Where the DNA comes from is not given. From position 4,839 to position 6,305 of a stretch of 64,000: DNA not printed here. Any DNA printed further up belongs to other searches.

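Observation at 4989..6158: DegT-family enzyme with His replacing the Schiff-base Lys, i.e. a ColD/E1-type sugar 3-dehydratase pointing to a 3,6-dideoxyhexose in the glycan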

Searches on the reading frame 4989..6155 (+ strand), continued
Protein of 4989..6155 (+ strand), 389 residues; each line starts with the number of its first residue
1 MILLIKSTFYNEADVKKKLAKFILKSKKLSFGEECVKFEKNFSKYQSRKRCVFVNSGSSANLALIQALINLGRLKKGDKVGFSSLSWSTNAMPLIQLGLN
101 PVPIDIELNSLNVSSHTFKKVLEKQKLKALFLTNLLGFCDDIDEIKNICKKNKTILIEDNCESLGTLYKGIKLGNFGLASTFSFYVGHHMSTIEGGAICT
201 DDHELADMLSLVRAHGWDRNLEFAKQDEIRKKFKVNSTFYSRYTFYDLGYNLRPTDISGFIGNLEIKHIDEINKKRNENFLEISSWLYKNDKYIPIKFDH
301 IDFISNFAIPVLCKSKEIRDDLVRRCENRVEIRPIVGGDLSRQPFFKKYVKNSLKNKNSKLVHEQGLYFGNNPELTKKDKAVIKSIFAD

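Call 21: find_encoding_contigs(protein=P0030, flank=10000, max_places=2)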
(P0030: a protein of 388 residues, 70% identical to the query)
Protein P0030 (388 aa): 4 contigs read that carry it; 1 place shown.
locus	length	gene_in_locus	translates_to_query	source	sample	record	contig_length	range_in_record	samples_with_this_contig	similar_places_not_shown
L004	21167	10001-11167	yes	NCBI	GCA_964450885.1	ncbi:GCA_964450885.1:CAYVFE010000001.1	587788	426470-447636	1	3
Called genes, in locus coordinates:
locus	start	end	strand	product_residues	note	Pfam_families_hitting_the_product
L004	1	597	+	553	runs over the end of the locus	PF02366:PMT, PF13231:PMT_2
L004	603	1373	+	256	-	PF00535:Glycos_transf_2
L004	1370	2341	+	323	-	PF01073:3Beta_HSD, PF01370:Epimerase, PF02719:Polysacc_synt_2, PF04321:RmlD_sub_bind, PF05368:NmrA (weak), PF07993:NAD_binding_4 (faint), PF13460:NAD_binding_10, PF16363:GDP_Man_Dehyd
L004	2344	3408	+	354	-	-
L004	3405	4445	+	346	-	PF13439:Glyco_transf_4, PF13579:Glyco_trans_4_4 (faint), PF00534:Glycos_transf_1, PF13692:Glyco_trans_1_4, PF13524:Glyco_trans_1_2, PF20706:GT4-conflict (weak)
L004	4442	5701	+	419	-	PF01943:Polysacc_synt (weak), PF13440:Polysacc_synt_3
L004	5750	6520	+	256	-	PF00535:Glycos_transf_2, PF10111:Glyco_tranf_2_2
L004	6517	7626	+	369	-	PF13439:Glyco_transf_4, PF20706:GT4-conflict, PF00534:Glycos_transf_1, PF13692:Glyco_trans_1_4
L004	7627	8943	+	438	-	PF13231:PMT_2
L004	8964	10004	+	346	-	PF13641:Glyco_tranf_2_3 (weak), PF13704:Glyco_tranf_2_4 (faint), PF00535:Glycos_transf_2, PF10111:Glyco_tranf_2_2 (weak)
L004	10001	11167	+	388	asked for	PF01041:DegT_DnrJ_EryC1, PF01053:Cys_Met_Meta_PP (weak)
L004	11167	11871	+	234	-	PF01209:Ubie_methyltran, PF02353:CMAS (weak), PF03141:Methyltransf_29 (weak), PF08241:Methyltransf_11, PF08242:Methyltransf_12, PF13489:Methyltransf_23, PF13649:Methyltransf_25, PF13847:Methyltransf_31, +2 more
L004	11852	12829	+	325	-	PF00535:Glycos_transf_2, PF10111:Glyco_tranf_2_2 (faint), PF13641:Glyco_tranf_2_3 (weak)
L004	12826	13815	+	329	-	PF00535:Glycos_transf_2, PF13704:Glyco_tranf_2_4 (faint)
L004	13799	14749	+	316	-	PF25084:LbH_EIF2B (faint), PF00132:Hexapep (weak), PF25087:GMPPB_C (faint), PF00132:Hexapep, PF14602:Hexapep_2 (weak), PF05523:FdtA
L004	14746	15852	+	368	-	PF01041:DegT_DnrJ_EryC1, PF01053:Cys_Met_Meta_PP (weak)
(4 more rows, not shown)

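Call 25: find_related_loci(query=window:4989-6155:+, collection=genome_contigs, flank=10000)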
Query window:4989-6155:+ (389 aa) in genome_contigs; peptide patterns used: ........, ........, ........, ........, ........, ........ (x = any residue, [..] = any of these).
354 stretches matched a pattern; 6 encode a relative of the query (tblastn E <= 1e-3); 6 distinct loci.
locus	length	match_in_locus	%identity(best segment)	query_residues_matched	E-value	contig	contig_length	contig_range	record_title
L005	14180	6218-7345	53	2-379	3e-139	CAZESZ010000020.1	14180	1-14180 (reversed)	MAG TPA_asm: uncultured Candidatus Peribacteria bacterium isolate SRP192515_co1_140 genome assembly, contig: NODE_4146_l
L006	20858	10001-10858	26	31-295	9e-22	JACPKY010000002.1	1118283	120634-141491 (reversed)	MAG: Candidatus Gottesmanbacteria bacterium isolate NC_groundwater_507_Ag_S-0.1um_40_14 S35_SO-1_scaffold_146377, whole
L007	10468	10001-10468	33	21-177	3e-18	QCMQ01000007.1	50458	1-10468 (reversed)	Pelagibacteraceae bacterium AG-422-D23 Ga0172160_107, whole genome shotgun sequence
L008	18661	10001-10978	26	23-346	3e-24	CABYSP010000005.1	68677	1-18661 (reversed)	MAG: uncultured Pelagibacteraceae bacterium isolate AG-894-O19 genome assembly, contig: AG-894-O19_NODE_5, whole genome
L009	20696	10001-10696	25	52-299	2e-13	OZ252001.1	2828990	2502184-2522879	MAG: Flavobacteriaceae bacterium isolate 152202f0-0f10-42af-8a40-c72789308232 genome assembly, chromosome: 1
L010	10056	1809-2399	28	23-223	3e-17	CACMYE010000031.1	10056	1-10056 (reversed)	MAG: uncultured Pelagibacteraceae bacterium isolate AG-919-P14 genome assembly, contig: AG-919-P14_NODE_31, whole genome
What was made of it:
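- Tried and rejected: It used up that collection (call 25).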

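Call 28: find_related_loci(query=A1, collection=metagenome_contigs, flank=10000)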
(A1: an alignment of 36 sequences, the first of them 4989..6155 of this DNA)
Query A1 (389 aa) in metagenome_contigs; peptide patterns used: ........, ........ (x = any residue, [..] = any of these).
600 stretches matched a pattern (row limit reached: there are more); 484 encode a relative of the query (tblastn E <= 1e-3); the best 80 are kept; 80 distinct loci.
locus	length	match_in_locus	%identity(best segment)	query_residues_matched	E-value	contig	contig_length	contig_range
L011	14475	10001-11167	71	1-388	0e+0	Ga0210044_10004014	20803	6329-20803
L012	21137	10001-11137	71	1-379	0e+0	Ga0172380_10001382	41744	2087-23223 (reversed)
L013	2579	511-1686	71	1-388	0e+0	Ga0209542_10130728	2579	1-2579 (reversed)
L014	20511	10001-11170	72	1-388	0e+0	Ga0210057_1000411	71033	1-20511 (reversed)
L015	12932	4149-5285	75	1-379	0e+0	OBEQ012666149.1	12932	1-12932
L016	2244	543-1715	69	1-387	0e+0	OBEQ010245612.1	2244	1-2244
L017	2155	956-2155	71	1-387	0e+0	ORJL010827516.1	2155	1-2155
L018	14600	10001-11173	69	1-389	0e+0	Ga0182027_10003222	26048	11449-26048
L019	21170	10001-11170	71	1-388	0e+0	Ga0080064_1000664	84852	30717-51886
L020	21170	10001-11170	71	1-388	0e+0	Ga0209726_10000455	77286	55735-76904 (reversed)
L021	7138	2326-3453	70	1-376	0e+0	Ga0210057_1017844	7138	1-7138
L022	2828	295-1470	70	1-388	0e+0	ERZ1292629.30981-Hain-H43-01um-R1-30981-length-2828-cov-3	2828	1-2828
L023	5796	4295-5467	69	1-388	0e+0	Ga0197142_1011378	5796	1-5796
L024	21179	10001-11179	70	1-389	0e+0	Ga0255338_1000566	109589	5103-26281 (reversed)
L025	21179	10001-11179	67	1-389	0e+0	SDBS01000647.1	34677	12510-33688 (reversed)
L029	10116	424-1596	69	1-387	0e+0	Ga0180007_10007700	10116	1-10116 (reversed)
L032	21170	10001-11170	69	1-389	0e+0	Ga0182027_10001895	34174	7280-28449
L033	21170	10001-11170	68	1-388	0e+0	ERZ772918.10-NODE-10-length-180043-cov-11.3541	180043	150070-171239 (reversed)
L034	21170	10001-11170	67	1-388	0e+0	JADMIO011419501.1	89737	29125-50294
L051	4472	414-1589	67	1-389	0e+0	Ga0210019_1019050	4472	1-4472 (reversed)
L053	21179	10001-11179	69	1-389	0e+0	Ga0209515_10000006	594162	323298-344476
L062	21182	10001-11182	66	1-389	0e+0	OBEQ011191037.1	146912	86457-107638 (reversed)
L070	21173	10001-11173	66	1-388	0e+0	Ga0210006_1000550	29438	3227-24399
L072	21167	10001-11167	68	1-388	0e+0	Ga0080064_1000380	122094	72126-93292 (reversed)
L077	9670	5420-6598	67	1-389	0e+0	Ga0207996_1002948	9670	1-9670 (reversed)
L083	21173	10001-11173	69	1-389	0e+0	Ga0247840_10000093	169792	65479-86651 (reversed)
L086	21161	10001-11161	68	6-388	0e+0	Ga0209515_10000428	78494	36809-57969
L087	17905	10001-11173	66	1-388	0e+0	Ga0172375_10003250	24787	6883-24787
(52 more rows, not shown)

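Call 31: search_protein_representatives(protein=window:4989-6155:+)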
Query: 389 residues. Proteins with E-value up to 0.001 (for the whole library): 26084; up to 1e-10: 8599; up to 1e-30: 677. The best 150 are listed.
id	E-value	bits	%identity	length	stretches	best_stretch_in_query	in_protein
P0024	5.1e-189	644.4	72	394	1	1-387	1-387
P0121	2.7e-165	566.3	64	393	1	1-388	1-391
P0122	2.5e-137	474.2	61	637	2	155-386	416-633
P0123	4.2e-131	453.7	56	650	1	1-380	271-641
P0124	8.2e-131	452.8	67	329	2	1-184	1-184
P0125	3.2e-121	421.2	48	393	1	2-383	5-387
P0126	9.5e-120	416.4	49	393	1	1-386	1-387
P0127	2.2e-117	408.6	66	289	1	2-272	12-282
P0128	7.4e-109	380.5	47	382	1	4-380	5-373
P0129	3.6e-108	378.3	53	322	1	69-381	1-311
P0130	3.1e-106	371.9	49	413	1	1-385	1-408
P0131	5.0e-105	367.9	67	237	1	155-388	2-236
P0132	2.5e-100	352.5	44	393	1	4-388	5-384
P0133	9.3e-98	344.0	44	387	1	1-379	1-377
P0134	8.9e-95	334.2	43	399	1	2-389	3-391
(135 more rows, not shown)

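Call 36: search_protein_families(library=pfam, proteins=[L034:11173-12150:+, L029:4646-5584:+, L077:2985-4142:+, L034:7361-8650:+, L070:8766-9965:+, L083:13540-14649:+, L062:6972-8000:+, L020:18102-19088:+, L062:14538-15776:+, L033:11182-12345:+], max_evalue=0.000001)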
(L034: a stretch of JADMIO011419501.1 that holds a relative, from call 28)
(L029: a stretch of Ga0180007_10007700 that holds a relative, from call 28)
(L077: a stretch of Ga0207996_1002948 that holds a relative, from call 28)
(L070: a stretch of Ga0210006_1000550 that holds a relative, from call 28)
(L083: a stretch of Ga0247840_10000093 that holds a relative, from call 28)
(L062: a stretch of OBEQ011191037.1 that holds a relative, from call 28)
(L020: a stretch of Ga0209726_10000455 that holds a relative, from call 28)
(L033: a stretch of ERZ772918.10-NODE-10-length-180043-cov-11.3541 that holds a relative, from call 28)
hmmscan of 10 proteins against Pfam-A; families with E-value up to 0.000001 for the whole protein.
L034:11173-12150:+ (326 aa): 6 families
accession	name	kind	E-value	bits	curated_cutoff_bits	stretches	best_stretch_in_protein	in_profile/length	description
PF01370.27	Epimerase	-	1e-55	189.2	20.9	1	10-252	1-240/240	NAD dependent epimerase/dehydratase family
PF16363.11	GDP_Man_Dehyd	-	1.2e-36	127.3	27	1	11-315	1-332/332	GDP-mannose 4,6 dehydratase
PF01073.25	3Beta_HSD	-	1.5e-12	47.6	22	1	11-241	1-230/280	3-beta hydroxysteroid dehydrogenase/isomerase family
PF13460.12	NAD_binding_10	-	2.9e-11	44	27.2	1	14-137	1-110/184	NAD(P)H-binding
PF07993.18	NAD_binding_4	-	4.2e-08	33.1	20.1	0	12-187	1-209/258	Male sterility protein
PF05368.20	NmrA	-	2.4e-07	31.1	27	1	7-123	2-104/298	NmrA-like family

L029:4646-5584:+ (313 aa): 6 families
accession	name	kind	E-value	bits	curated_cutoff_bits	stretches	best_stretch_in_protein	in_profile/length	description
PF01370.27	Epimerase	-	9.1e-50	169.7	20.9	1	11-237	1-240/240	NAD dependent epimerase/dehydratase family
PF16363.11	GDP_Man_Dehyd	-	3.5e-47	161.9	27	1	12-300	1-331/332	GDP-mannose 4,6 dehydratase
PF04321.23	RmlD_sub_bind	-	3.4e-14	53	27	1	10-186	2-166/287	RmlD substrate binding domain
PF02719.21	Polysacc_synt_2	-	1.6e-10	41.1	20.2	1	41-267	51-259/293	Polysaccharide biosynthesis protein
PF01073.25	3Beta_HSD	-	5.8e-10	39.1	22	1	12-211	1-219/280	3-beta hydroxysteroid dehydrogenase/isomerase family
PF07993.18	NAD_binding_4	-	3.1e-09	36.8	20.1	0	68-191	89-230/258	Male sterility protein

L077:2985-4142:+ (386 aa): 2 families
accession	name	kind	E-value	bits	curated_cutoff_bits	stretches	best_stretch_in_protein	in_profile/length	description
PF13692.12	Glyco_trans_1_4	-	4.9e-21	75.9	27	1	204-354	2-142/142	Glycosyl transferases group 1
PF00534.26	Glycos_transf_1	-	2.4e-19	70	26.4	1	193-285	5-97/172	Glycosyl transferases group 1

L034:7361-8650:+ (430 aa): 1 family
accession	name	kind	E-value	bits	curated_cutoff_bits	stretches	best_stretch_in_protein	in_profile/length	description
PF01943.22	Polysacc_synt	-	3.1e-10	40.4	28.2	1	21-293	3-272/274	Polysaccharide biosynthesis protein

L070:8766-9965:+ (400 aa): 2 families
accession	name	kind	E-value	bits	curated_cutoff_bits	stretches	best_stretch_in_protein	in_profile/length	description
PF00534.26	Glycos_transf_1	-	1.9e-27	96.3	26.4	1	211-380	7-171/172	Glycosyl transferases group 1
PF13692.12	Glyco_trans_1_4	-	8.2e-19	68.7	27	1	228-367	11-142/142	Glycosyl transferases group 1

L083:13540-14649:+ (370 aa): 0 families

L062:6972-8000:+ (343 aa): 1 family
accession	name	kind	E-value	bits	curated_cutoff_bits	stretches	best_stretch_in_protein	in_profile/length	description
PF00535.33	Glycos_transf_2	-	2.7e-19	70.1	23.3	1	8-132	1-126/168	Glycosyl transferase family 2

L020:18102-19088:+ (329 aa): 3 families
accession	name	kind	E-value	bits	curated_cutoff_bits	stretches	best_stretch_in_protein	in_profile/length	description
PF00535.33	Glycos_transf_2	-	8.2e-26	91.4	23.3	1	14-155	1-144/168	Glycosyl transferase family 2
PF10111.15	Glyco_tranf_2_2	-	2.3e-11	44.1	27.3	1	14-202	1-205/276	Glycosyltransferase like family 2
PF13632.12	Glyco_trans_2_3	-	3.7e-08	33.9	27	1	143-282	52-192/198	Glycosyl transferase family group 2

L062:14538-15776:+ (413 aa): 3 families
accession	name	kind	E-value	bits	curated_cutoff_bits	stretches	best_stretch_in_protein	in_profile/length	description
PF08484.17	Methyltransf_14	-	2.7e-37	128.5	23.5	1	246-400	2-160/160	C-methyltransferase C-terminal domain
PF13489.12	Methyltransf_23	-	4.3e-15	56.3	27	1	86-237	6-160/164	Methyltransferase domain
PF08421.16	Methyltransf_13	-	1.8e-13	50.9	31.3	1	10-72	1-62/62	Putative zinc binding domain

L033:11182-12345:+ (388 aa): 5 families
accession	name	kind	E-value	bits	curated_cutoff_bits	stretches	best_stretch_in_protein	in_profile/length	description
PF00534.26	Glycos_transf_1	-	1.1e-22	80.8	26.4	1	205-362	12-171/172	Glycosyl transferases group 1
PF13524.12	Glyco_trans_1_2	-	3.1e-14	53.6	25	1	226-378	5-143/144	Glycosyl transferase-like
PF13692.12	Glyco_trans_1_4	-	8.9e-13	49.1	27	1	218-349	12-142/142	Glycosyl transferases group 1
PF13439.12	Glyco_transf_4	-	1.8e-08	35.1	28.5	1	12-200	1-168/170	Glycosyltransferase Family 4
PF20706.3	GT4-conflict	-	1.8e-07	31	26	1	272-377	270-385/385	Family 4 Glycosyltransferase in conflict systems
